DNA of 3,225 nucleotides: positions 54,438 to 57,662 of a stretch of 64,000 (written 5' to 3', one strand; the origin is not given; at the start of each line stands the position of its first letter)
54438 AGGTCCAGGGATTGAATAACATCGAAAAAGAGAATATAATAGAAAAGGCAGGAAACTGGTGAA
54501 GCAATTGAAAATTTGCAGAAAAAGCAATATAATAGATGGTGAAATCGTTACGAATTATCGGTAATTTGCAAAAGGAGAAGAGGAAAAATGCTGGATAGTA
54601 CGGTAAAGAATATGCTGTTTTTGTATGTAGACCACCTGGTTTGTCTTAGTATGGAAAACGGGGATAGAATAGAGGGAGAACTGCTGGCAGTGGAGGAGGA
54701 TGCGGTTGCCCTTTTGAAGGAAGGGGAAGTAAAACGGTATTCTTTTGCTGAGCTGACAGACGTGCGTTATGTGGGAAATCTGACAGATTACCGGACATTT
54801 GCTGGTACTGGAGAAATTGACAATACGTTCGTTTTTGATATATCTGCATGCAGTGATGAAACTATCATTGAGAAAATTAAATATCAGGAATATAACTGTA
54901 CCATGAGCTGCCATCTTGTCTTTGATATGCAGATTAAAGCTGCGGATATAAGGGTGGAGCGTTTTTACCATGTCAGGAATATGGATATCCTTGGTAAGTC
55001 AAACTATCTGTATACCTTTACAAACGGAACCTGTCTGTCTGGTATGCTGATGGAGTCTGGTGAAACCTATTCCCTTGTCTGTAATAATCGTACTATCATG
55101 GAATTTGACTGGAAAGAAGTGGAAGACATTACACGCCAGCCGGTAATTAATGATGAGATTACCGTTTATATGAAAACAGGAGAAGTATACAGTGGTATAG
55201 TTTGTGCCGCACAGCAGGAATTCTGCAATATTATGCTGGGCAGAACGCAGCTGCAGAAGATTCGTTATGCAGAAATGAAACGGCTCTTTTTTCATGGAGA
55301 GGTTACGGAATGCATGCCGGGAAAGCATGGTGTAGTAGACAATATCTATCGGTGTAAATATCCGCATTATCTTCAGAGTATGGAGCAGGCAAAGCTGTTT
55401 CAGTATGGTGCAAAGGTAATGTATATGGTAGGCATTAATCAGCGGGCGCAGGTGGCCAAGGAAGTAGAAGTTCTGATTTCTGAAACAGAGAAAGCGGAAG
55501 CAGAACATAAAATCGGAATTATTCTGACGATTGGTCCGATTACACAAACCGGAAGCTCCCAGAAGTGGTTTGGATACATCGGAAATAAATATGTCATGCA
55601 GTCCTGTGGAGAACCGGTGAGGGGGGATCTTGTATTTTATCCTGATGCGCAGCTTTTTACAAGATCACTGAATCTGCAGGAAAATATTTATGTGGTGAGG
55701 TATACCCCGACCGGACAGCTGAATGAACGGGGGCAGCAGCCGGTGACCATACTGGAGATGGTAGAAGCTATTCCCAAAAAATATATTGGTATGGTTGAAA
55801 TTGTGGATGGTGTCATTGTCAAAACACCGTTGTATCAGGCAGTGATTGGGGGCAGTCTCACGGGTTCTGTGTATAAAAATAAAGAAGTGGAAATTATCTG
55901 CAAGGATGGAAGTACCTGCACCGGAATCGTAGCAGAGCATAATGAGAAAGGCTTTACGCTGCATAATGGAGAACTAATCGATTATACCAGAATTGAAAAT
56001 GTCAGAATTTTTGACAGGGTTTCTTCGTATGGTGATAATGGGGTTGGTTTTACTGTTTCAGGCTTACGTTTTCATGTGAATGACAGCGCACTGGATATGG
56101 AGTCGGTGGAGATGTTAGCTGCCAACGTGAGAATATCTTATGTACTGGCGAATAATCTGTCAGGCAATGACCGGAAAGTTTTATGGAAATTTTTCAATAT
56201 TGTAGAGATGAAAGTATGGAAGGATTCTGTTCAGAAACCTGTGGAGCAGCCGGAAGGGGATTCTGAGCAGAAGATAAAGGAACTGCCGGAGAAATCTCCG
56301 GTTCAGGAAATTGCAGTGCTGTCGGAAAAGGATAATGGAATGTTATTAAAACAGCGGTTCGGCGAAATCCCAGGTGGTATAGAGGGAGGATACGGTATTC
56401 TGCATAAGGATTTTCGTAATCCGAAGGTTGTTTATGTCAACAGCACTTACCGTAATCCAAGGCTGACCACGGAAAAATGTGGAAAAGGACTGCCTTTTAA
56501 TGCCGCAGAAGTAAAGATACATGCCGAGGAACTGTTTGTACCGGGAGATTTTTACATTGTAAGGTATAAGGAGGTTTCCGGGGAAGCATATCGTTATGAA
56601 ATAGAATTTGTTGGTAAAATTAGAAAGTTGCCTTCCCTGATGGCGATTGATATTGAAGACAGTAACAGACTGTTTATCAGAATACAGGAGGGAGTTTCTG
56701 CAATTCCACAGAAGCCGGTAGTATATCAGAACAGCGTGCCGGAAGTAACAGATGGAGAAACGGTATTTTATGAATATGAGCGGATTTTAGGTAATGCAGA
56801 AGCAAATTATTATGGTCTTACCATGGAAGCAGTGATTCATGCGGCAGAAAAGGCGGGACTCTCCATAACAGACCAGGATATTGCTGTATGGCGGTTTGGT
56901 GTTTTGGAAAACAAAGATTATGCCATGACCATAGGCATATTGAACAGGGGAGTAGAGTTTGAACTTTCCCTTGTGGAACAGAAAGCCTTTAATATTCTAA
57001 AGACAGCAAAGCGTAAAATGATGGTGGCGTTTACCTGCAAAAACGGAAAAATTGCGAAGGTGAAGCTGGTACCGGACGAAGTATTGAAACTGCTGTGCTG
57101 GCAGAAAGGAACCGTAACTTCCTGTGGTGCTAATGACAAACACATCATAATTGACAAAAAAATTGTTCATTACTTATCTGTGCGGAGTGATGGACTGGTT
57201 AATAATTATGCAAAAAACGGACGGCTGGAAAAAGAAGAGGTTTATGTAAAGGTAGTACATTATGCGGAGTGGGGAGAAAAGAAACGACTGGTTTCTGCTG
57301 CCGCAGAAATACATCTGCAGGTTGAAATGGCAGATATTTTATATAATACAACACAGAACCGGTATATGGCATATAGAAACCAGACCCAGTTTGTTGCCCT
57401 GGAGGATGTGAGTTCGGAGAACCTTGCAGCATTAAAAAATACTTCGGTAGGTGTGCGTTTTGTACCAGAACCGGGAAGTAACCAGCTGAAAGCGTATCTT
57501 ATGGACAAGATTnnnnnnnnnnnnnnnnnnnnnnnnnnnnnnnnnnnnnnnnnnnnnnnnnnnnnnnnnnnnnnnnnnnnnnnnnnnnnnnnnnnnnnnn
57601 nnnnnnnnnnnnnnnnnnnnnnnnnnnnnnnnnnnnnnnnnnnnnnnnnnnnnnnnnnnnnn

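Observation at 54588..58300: Giant protein N-terminus looks like an array of Sm/SH3-like and cold-shock-like small beta-barrels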

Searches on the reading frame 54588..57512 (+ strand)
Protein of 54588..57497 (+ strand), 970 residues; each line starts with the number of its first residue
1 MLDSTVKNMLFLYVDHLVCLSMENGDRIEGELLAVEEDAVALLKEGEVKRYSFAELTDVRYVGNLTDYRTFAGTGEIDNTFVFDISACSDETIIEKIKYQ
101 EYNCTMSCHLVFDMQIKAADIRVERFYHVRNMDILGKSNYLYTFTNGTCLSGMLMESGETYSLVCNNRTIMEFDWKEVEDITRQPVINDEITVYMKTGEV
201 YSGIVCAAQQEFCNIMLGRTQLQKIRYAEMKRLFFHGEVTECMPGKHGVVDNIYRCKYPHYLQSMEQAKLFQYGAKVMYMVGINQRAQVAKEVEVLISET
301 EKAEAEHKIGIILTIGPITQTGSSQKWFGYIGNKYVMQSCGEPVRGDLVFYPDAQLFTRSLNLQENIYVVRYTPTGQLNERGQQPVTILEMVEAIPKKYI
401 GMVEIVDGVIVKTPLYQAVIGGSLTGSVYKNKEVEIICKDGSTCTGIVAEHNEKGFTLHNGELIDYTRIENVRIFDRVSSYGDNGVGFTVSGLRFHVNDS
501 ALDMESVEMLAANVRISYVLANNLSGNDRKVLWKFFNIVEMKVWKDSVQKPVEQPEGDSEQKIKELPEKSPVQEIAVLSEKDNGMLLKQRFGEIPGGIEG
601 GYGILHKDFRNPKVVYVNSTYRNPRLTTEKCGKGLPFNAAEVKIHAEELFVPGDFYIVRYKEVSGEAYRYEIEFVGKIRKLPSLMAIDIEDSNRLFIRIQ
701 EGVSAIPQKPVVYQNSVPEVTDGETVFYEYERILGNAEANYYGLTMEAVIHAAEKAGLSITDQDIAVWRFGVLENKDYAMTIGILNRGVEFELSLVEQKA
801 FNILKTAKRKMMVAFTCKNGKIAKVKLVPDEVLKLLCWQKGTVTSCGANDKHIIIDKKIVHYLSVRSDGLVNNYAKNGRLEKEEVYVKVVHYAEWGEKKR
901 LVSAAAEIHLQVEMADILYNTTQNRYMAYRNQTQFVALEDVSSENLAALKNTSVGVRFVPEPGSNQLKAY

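Call 9: find_homologous_proteins(query=window:54588-57497:+, max_evalue=0.001)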
Query window:54588-57497:+ (970 aa): 4 proteins with E <= 0.001 among 8000 candidates.
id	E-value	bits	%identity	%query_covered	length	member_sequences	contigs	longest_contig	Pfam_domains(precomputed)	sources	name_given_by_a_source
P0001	0.0e+0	2204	100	100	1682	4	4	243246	PF01637.25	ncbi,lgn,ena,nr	ncbi:MAG: ATP-binding protein [Lachnospiraceae bacterium]|nr:ATP-binding protein [Lachnospiraceae ba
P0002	2.2e-171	590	37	100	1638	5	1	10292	-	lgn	-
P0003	1.7e-164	567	37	100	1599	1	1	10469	PF01637.25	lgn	-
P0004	1.3e-163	565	37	98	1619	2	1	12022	-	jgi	-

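Call 19: find_encoding_contigs(protein=P0002, flank=10000, max_places=3)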
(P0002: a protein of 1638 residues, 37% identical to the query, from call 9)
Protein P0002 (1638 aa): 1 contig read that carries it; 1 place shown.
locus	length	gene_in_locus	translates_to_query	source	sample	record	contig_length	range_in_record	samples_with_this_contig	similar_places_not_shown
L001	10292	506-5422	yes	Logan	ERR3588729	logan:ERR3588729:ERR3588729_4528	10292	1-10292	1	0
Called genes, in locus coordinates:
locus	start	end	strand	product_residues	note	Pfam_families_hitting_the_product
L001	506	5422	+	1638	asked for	-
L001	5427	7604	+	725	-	-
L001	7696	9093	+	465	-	PF01554:MatE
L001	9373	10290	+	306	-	?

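Call 20: find_encoding_contigs(protein=P0003, flank=10000, max_places=3)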
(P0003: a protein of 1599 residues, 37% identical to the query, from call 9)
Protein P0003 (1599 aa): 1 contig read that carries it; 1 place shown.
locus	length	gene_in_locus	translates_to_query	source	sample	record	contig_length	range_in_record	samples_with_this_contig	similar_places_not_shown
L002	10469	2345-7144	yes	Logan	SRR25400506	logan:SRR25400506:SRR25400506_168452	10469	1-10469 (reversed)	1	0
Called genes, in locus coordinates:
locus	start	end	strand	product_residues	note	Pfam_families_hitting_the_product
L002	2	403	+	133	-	?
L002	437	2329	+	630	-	PF00532:Peripla_BP_1, PF13407:Peripla_BP_4, PF13377:Peripla_BP_3, PF00990:GGDEF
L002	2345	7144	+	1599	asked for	PF01637:ATPase_2 (weak)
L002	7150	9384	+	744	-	PF01637:ATPase_2, PF13191:AAA_16 (weak)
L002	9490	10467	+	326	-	?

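Call 21: find_encoding_contigs(protein=P0004, flank=10000, max_places=3)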
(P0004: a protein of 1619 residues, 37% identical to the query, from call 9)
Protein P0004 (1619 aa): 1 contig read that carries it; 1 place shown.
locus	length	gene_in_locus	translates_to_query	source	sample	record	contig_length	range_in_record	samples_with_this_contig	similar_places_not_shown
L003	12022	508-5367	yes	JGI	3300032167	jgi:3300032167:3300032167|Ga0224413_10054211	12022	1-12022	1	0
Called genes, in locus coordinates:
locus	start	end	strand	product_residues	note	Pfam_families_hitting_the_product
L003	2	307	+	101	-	?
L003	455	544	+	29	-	-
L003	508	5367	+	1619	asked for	-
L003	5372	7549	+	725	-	-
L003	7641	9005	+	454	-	PF01554:MatE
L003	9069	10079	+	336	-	PF03590:AsnA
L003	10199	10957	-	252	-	-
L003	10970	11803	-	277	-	PF04542:Sigma70_r2 (weak)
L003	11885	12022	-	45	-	?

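Call 24: search_protein_representatives(alignment_id=A1)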
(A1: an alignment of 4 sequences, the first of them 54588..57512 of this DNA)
Query: 4 sequences, 929 profile positions. Proteins with E-value up to 0.001 (for the whole library): 89; up to 1e-10: 74; up to 1e-30: 49. The best 89 are listed.
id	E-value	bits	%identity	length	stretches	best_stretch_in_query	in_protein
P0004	0.0e+00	1695.2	-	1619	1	21-928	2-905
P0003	0.0e+00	1573.1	-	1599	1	1-928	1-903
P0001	0.0e+00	1546.7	-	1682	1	1-929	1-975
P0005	1.5e-149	516.3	-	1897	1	1-927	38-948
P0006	2.2e-135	469.4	-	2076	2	1-494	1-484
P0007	1.9e-123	429.9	-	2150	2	5-494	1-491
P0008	9.0e-120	417.7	-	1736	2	9-518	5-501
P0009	2.6e-115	402.9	-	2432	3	10-520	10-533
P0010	1.8e-108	380.3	-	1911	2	11-523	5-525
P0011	1.4e-105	370.8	-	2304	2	7-520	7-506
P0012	2.6e-91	323.5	-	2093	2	10-500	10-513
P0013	4.9e-88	312.7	-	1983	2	1-515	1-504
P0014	1.1e-85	304.9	-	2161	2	10-500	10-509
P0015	4.0e-84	299.7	-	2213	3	2-305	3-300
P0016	9.3e-82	291.9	-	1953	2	8-513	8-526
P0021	2.3e-71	257.6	-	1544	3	1-516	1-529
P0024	1.1e-68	248.7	-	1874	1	1-918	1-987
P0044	7.7e-42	159.8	-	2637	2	709-895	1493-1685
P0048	1.8e-38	148.7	-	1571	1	610-923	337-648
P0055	2.3e-26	108.6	-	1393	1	593-927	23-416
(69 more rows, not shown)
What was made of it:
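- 54588..59636 (+): Giant gene A (1,682 aa): barrel array, helical region, beta-sandwich, ATPase, C-terminal helical/winged-helix-like tail. Family of 89 clusters (call 24).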

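Call 50: search_protein_families(library=pfam, proteins=[P0005, P0006, P0008, P0010, P0016], max_evalue=0.01)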
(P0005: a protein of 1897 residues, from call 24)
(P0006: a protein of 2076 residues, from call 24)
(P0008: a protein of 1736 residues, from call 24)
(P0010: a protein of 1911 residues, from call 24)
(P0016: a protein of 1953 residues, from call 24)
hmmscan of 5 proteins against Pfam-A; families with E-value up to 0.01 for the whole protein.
P0005 (1897 aa): 8 families
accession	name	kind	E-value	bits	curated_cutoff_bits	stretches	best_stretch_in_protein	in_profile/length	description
PF01637.24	ATPase_2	-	3.5e-07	30.7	33.2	1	1493-1653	1-123/225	ATPase domain predominantly from Archaea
PF00308.24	Bac_DnaA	-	0.00013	22.6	23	0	1520-1567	37-83/162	Bacterial DnaA ATPAse domain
PF13191.12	AAA_16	-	0.00026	21.9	32.6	1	1493-1650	2-142/167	AAA ATPase domain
PF13401.12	AAA_22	-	0.00041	21.1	27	0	1519-1652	7-96/130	AAA domain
PF01423.28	LSM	-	0.00088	19.4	23.4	0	445-469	6-30/66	LSM domain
PF14516.12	AAA_35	-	0.0019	17.5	27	0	1516-1568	30-79/331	AAA-like domain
PF07693.20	KAP_NTPase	-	0.0054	16.5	20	0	1497-1564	2-64/293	KAP family P-loop domain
PF13173.12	AAA_14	-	0.0066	16.9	27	0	1518-1547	3-28/129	AAA domain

P0006 (2076 aa): 2 families
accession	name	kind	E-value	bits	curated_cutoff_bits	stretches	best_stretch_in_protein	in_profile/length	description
PF01637.24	ATPase_2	-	0.0013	19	33.2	1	1684-1821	21-122/225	ATPase domain predominantly from Archaea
PF00910.28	RNA_helicase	-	0.0024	18.8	21.5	0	1686-1711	1-26/105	RNA helicase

P0008 (1736 aa): 3 families
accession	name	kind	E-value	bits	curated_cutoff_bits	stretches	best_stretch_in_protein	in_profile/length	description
PF01637.24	ATPase_2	-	0.00037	20.8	33.2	1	1343-1494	1-119/225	ATPase domain predominantly from Archaea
PF13191.12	AAA_16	-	0.00039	21.4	32.6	1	1343-1417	2-64/167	AAA ATPase domain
PF13173.12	AAA_14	-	0.0059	17.1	27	0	1368-1413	3-44/129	AAA domain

P0010 (1911 aa): 3 families
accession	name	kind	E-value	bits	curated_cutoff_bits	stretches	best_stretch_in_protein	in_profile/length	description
PF01637.24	ATPase_2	-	0.00014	22.2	33.2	1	1539-1572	19-50/225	ATPase domain predominantly from Archaea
PF13191.12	AAA_16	-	0.00037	21.5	32.6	1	1516-1670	2-142/167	AAA ATPase domain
PF20703.3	nSTAND1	-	0.0034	17.5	27.1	1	1511-1751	11-202/379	Novel STAND NTPase 1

P0016 (1953 aa): 2 families
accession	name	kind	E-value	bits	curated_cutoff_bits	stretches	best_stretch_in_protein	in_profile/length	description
PF13191.12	AAA_16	-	2.1e-05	25.5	32.6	1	1529-1687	2-142/167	AAA ATPase domain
PF14516.12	AAA_35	-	0.006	15.9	27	0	1555-1620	30-90/331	AAA-like domain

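Call 65: find_related_loci(query=A1, collection=genome_contigs, flank=10000)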
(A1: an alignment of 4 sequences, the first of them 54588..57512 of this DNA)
Query A1 (975 aa) in genome_contigs; peptide patterns used: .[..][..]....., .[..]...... (x = any residue, [..] = any of these).
184 stretches matched a pattern, but none encodes a relative of the query by tblastn (E <= 1e-3).
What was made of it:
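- The distribution is extremely sparse and patchy (89 clusters; no hit in 185,579 GTDB species representatives with the close-homologue patterns, call 65).
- Tried and rejected: With A1 it found no relative among the GTDB species representatives (call 65).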

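Call 67: find_encoding_contigs(protein=P0005, flank=8000, max_places=2)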
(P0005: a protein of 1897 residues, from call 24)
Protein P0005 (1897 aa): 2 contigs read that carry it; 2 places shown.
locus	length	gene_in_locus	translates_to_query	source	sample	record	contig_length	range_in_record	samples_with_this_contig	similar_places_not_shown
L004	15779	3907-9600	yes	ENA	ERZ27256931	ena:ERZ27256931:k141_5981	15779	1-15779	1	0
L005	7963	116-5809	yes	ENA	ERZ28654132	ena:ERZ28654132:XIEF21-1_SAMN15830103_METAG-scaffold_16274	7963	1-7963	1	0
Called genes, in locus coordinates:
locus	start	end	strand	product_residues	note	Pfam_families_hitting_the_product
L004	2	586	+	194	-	?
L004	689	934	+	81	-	-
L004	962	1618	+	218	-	PF02096:60KD_IMP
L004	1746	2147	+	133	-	PF02579:Nitro_FeMo-Co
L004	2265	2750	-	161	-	-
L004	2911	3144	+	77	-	-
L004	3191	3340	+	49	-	-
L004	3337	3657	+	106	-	PF01906:YbjQ_1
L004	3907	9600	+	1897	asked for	PF01637:ATPase_2 (weak)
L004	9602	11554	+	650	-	PF01637:ATPase_2 (weak)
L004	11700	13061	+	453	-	PF02386:TrkH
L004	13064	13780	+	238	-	PF02254:TrkA_N, PF02080:TrkA_C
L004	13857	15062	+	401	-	PF01966:HD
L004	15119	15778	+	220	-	?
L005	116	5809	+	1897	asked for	PF01637:ATPase_2 (weak)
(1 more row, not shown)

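Call 68: find_encoding_contigs(protein=P0006, flank=8000, max_places=1)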
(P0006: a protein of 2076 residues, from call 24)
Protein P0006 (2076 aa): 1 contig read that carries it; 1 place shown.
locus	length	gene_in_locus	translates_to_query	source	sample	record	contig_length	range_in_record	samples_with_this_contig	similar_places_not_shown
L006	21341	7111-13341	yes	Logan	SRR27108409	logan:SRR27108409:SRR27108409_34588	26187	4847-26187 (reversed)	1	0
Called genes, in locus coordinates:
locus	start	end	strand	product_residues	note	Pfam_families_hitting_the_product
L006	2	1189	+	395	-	?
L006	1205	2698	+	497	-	PF14691:Fer4_20, PF12831:FAD_oxidored (faint), PF07992:Pyr_redox_2 (weak), PF00070:Pyr_redox (weak), PF07992:Pyr_redox_2, PF01593:Amino_oxidase (weak), PF13450:NAD_binding_8, PF07992:Pyr_redox_2 (weak), +4 more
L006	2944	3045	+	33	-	-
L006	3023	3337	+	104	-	PF03551:PadR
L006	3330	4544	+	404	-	PF22564:HAAS, PF13349:DUF4097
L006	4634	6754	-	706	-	-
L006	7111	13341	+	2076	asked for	-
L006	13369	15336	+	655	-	-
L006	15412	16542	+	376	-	PF01757:Acyl_transf_3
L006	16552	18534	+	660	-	-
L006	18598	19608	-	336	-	PF03590:AsnA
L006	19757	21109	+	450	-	PF12836:HHH_3 (weak)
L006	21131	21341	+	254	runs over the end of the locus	PF13566:DUF4130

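Call 69: find_encoding_contigs(protein=P0021, flank=8000, max_places=1)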
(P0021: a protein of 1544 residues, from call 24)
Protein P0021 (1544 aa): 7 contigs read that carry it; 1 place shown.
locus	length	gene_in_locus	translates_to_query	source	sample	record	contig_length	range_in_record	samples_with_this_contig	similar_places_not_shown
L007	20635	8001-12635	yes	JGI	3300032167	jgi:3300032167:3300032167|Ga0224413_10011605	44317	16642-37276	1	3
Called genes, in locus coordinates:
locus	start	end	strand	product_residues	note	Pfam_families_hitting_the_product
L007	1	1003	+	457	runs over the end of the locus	PF08245:Mur_ligase_M, PF27239:FOL3_C, PF02875:Mur_ligase_C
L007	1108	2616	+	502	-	PF00015:MCPsignal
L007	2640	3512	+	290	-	PF04018:VCA0040-like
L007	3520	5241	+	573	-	PF00664:ABC_membrane, PF00005:ABC_tran, PF02463:SMC_N (weak)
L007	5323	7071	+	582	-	PF00664:ABC_membrane, PF00005:ABC_tran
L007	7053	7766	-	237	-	PF00392:GntR, PF07840:FadR_C (faint), PF07729:FCD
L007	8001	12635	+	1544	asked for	-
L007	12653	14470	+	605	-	PF01637:ATPase_2, PF13401:AAA_22 (weak)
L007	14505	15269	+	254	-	-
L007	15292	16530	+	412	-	PF09002:Card1_endonuc (weak)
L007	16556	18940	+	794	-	-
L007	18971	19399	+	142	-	-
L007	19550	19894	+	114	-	PF01381:HTH_3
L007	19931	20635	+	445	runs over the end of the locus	-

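Call 70: find_encoding_contigs(protein=P0044, flank=8000, max_places=1)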
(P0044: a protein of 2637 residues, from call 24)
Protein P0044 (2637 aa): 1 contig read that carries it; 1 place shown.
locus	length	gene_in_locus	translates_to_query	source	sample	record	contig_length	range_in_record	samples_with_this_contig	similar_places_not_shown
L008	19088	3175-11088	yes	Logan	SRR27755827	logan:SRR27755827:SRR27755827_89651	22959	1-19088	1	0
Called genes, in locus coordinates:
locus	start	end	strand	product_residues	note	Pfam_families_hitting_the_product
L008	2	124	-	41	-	?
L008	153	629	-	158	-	-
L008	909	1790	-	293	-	PF00140:Sigma70_r1_2, PF04542:Sigma70_r2, PF04539:Sigma70_r3, PF04545:Sigma70_r4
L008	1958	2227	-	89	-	PF01381:HTH_3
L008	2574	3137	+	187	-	PF02357:NusG (faint)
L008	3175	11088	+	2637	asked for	-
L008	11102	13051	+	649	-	PF13191:AAA_16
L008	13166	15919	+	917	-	-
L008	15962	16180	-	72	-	-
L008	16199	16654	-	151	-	-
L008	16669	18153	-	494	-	PF00158:Sigma54_activat (weak), PF07724:AAA_2, PF00004:AAA (weak), PF07728:AAA_5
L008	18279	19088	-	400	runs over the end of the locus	-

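Call 71: find_encoding_contigs(protein=P0055, flank=8000, max_places=1)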
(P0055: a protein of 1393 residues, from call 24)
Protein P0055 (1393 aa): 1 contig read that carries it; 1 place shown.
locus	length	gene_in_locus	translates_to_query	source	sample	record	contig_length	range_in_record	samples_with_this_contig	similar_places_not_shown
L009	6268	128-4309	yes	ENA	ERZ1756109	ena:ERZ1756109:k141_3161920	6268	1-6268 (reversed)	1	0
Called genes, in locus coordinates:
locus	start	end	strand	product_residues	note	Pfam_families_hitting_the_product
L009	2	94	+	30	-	?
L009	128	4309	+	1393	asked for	-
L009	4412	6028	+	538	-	PF01637:ATPase_2 (faint)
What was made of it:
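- The family is rare and patchy (89 clusters among 1.84 billion representatives, call 24), with unrelated flanking genes in every locus (calls 19-21, 67-71). Flanking genes differ in every locus (calls 19-21, 67-71).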

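Call 82: list_cluster_members(proteins=[P0001, P0005, P0006, P0009, P0012, P0021, P0024, P0044, P0048, P0055])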
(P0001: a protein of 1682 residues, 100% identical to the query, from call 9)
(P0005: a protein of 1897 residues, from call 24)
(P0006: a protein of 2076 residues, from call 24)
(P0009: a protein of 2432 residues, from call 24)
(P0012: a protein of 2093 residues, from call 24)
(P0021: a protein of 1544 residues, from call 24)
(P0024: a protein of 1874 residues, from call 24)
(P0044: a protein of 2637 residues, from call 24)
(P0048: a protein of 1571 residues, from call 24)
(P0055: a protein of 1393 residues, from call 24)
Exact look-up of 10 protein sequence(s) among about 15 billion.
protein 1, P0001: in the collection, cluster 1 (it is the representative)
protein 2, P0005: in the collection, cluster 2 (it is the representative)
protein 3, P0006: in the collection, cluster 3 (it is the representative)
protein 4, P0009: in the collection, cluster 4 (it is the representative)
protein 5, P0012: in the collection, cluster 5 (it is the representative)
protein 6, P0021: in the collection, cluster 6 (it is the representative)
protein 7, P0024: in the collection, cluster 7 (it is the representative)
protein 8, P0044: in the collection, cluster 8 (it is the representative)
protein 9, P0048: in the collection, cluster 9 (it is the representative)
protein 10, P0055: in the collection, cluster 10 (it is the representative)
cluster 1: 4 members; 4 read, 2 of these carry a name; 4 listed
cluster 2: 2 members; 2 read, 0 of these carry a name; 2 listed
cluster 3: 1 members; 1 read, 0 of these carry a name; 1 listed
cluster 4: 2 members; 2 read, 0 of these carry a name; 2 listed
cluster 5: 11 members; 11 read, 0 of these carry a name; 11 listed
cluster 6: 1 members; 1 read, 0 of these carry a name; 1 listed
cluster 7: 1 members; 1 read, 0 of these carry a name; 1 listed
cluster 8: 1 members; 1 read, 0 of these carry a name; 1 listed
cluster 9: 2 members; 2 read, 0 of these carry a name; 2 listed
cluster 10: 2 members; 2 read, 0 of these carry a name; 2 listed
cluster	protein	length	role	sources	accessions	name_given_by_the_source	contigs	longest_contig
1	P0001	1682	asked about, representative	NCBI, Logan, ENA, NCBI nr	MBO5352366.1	MAG: ATP-binding protein [Lachnospiraceae bacterium] | ATP-binding protein [Lachnospiraceae bacterium]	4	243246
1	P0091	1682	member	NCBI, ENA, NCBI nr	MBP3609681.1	MAG: ATP-binding protein [Lachnospiraceae bacterium] | ATP-binding protein [Lachnospiraceae bacterium]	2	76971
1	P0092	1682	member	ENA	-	-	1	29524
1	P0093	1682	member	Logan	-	-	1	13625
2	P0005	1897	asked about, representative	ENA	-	-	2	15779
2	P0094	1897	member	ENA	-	-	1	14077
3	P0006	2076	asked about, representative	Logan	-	-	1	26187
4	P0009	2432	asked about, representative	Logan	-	-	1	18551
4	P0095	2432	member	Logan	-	-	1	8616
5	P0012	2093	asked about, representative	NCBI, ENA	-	-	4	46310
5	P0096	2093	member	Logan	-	-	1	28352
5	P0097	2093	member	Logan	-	-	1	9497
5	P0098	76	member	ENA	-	-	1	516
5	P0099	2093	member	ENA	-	-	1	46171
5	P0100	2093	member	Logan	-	-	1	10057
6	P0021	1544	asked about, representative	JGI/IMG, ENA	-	-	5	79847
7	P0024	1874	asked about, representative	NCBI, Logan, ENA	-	-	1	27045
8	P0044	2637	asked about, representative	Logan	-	-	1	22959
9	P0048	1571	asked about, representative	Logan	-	-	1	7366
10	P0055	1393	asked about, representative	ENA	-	-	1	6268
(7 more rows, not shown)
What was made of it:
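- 54588..59636 (+): Identical to NCBI MBO5352366.1 'MAG: ATP-binding protein [Lachnospiraceae bacterium]' (calls 9, 82).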
